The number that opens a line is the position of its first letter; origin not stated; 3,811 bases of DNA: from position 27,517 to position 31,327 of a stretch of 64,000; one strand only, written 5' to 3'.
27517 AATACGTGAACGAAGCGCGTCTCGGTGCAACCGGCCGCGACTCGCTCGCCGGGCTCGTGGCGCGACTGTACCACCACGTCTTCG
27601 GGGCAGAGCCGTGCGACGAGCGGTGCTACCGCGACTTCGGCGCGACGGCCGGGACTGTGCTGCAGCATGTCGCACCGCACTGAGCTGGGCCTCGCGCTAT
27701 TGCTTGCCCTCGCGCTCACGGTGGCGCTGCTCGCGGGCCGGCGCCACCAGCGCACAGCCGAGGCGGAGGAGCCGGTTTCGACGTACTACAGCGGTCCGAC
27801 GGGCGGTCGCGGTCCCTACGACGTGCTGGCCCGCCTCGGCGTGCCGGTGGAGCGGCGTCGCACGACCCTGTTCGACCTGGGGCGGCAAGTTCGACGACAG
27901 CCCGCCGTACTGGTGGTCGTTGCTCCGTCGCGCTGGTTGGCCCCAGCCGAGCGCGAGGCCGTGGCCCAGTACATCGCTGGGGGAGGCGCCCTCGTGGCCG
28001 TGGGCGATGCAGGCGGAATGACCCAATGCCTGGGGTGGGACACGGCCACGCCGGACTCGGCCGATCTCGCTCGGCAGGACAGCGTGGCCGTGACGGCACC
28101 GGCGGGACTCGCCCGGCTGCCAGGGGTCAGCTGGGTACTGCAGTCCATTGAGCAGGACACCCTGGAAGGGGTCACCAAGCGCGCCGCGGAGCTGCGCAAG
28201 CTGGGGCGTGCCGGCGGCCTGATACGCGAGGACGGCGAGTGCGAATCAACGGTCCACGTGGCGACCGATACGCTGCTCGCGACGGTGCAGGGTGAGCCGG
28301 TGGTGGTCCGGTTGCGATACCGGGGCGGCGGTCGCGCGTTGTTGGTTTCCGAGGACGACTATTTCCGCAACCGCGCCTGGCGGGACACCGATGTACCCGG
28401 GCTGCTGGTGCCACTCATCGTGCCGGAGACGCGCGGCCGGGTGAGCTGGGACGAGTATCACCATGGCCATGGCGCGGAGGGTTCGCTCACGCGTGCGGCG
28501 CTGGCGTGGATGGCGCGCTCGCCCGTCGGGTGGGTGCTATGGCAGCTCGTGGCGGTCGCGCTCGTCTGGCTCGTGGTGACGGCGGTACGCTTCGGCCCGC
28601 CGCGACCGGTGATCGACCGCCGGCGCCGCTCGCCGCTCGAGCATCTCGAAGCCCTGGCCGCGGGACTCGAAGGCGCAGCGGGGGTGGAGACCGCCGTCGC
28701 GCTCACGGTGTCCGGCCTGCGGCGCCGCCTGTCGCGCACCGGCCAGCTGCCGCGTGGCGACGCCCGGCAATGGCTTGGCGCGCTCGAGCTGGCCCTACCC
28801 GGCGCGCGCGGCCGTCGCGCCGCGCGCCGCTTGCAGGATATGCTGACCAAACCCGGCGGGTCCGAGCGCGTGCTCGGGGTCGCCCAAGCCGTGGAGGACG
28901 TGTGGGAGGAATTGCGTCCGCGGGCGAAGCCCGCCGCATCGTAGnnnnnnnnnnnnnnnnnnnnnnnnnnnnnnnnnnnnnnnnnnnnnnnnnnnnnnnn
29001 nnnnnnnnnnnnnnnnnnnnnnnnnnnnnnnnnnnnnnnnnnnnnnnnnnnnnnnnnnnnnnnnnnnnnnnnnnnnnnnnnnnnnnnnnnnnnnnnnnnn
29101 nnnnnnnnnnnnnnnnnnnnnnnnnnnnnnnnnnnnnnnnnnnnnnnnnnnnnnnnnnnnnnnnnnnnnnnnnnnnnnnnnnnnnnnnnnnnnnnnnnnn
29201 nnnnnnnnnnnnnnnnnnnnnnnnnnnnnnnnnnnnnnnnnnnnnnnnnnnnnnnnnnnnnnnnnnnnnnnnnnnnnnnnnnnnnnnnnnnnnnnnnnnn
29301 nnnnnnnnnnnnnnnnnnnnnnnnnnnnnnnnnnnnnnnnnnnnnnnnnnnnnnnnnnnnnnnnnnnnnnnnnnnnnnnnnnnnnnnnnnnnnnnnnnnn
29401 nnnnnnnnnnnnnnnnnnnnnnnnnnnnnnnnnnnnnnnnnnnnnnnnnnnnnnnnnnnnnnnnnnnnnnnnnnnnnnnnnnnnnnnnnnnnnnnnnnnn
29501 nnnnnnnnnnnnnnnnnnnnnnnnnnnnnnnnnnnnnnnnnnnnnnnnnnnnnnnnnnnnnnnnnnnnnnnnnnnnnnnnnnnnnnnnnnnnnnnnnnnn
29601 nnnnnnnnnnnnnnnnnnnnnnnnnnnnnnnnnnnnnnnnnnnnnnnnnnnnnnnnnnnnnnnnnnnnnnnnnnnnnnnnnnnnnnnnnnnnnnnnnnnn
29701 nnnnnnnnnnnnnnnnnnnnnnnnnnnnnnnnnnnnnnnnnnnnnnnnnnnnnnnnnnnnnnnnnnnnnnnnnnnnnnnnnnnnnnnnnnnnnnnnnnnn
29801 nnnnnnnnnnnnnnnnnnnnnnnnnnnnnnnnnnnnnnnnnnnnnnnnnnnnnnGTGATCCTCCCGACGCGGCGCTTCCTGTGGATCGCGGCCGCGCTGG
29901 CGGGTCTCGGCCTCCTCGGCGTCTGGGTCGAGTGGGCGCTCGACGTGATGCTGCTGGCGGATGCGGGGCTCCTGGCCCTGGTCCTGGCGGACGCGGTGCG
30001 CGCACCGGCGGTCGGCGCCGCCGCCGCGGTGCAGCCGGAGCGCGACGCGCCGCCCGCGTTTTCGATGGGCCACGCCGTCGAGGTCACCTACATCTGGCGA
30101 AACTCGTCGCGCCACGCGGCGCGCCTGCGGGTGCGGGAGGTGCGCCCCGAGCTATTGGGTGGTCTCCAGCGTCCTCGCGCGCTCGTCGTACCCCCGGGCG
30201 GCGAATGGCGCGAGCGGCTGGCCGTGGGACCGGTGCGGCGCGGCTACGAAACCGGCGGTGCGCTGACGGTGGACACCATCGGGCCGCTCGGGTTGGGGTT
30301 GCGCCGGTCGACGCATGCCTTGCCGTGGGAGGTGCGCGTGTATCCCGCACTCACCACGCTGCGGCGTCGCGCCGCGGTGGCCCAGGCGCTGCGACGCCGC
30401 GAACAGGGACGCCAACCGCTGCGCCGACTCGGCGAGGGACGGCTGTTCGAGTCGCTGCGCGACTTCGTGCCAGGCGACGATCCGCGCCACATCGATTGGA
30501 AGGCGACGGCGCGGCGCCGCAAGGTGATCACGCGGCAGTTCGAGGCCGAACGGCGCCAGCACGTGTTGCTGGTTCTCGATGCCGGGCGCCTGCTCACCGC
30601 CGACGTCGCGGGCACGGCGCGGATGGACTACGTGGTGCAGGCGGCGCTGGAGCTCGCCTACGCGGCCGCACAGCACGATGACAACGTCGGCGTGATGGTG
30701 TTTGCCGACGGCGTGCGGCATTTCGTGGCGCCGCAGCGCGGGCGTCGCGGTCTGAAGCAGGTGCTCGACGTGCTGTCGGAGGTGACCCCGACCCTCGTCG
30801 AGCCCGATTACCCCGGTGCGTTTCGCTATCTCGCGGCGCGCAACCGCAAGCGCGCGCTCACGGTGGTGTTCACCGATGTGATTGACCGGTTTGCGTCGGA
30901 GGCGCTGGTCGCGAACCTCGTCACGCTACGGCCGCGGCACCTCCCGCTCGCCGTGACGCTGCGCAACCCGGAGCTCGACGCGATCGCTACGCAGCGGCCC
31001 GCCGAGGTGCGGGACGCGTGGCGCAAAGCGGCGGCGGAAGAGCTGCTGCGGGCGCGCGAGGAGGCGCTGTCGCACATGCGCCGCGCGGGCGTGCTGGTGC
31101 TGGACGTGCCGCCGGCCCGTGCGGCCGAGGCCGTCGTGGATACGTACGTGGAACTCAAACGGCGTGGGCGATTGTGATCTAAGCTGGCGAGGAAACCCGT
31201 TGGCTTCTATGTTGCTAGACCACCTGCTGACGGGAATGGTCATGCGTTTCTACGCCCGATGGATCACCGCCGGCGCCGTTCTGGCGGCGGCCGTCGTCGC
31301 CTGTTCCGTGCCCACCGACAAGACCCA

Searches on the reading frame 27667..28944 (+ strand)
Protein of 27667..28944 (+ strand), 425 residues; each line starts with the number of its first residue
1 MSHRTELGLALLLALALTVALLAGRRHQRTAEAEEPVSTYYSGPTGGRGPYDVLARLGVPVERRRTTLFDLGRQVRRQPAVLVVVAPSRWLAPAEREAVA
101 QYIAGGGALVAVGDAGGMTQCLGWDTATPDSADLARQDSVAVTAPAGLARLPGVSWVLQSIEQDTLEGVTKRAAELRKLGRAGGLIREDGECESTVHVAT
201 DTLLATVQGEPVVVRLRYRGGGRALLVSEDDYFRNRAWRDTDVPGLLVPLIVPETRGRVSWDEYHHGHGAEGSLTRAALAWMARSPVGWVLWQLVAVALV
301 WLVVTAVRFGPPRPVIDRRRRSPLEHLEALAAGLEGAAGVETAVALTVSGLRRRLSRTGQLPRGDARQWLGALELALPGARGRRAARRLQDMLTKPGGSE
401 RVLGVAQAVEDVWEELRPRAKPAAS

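Call 5: search_protein_families(library=pfam, proteins=[window:27670-28944:+], max_evalue=0.01)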
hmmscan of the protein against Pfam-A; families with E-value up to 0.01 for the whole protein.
window:27670-28944:+ (424 aa): 1 family
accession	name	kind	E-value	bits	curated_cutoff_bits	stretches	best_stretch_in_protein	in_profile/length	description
PF14258.12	DUF4350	-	3.1e-09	37.8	30.4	1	41-236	4-167/181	Domain of unknown function (DUF4350)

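Call 39: search_protein_families(library=ncbifam, proteins=[window:27667-28944:+], max_evalue=0.01)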
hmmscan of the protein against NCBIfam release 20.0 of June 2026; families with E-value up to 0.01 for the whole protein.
window:27667-28944:+ (425 aa): 0 families

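Call 63: search_protein_families(library=padloc, proteins=[window:27667-28944:+], max_evalue=0.001)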
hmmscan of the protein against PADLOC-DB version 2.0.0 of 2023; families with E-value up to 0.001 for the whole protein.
window:27667-28944:+ (425 aa): 0 families

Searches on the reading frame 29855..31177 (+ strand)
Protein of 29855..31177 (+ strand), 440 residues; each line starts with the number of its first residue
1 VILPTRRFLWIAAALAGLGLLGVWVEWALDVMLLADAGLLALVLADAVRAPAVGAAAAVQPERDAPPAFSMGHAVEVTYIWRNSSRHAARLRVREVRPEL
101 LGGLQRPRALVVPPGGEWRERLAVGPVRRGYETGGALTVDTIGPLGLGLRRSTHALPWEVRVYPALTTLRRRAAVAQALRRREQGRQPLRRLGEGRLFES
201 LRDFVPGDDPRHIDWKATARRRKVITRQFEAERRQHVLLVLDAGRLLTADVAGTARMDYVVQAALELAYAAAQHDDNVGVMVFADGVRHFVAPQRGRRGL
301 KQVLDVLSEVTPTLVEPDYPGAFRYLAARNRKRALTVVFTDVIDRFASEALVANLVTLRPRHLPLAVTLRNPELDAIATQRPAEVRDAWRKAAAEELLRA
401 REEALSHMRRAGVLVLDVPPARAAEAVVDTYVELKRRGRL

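Call 5: search_protein_families(library=pfam, proteins=[window:29855-31177:+], max_evalue=0.01)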
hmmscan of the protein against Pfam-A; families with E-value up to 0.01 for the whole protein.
window:29855-31177:+ (440 aa): 2 families
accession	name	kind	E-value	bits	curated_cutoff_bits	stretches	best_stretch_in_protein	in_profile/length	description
PF01882.25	DUF58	-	6.1e-33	114.3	23.4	1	201-389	2-188/216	Protein of unknown function DUF58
PF13519.12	VWA_2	-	1.5e-06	29.2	27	1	237-341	1-105/107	von Willebrand factor type A domain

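Call 39: search_protein_families(library=ncbifam, proteins=[window:29855-31177:+], max_evalue=0.01)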
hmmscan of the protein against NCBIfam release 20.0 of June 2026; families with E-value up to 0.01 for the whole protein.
window:29855-31177:+ (440 aa): 0 families

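Call 63: search_protein_families(library=padloc, proteins=[window:29855-31177:+], max_evalue=0.001)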
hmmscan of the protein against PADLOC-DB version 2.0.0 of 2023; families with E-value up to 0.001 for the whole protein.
window:29855-31177:+ (440 aa): 0 families
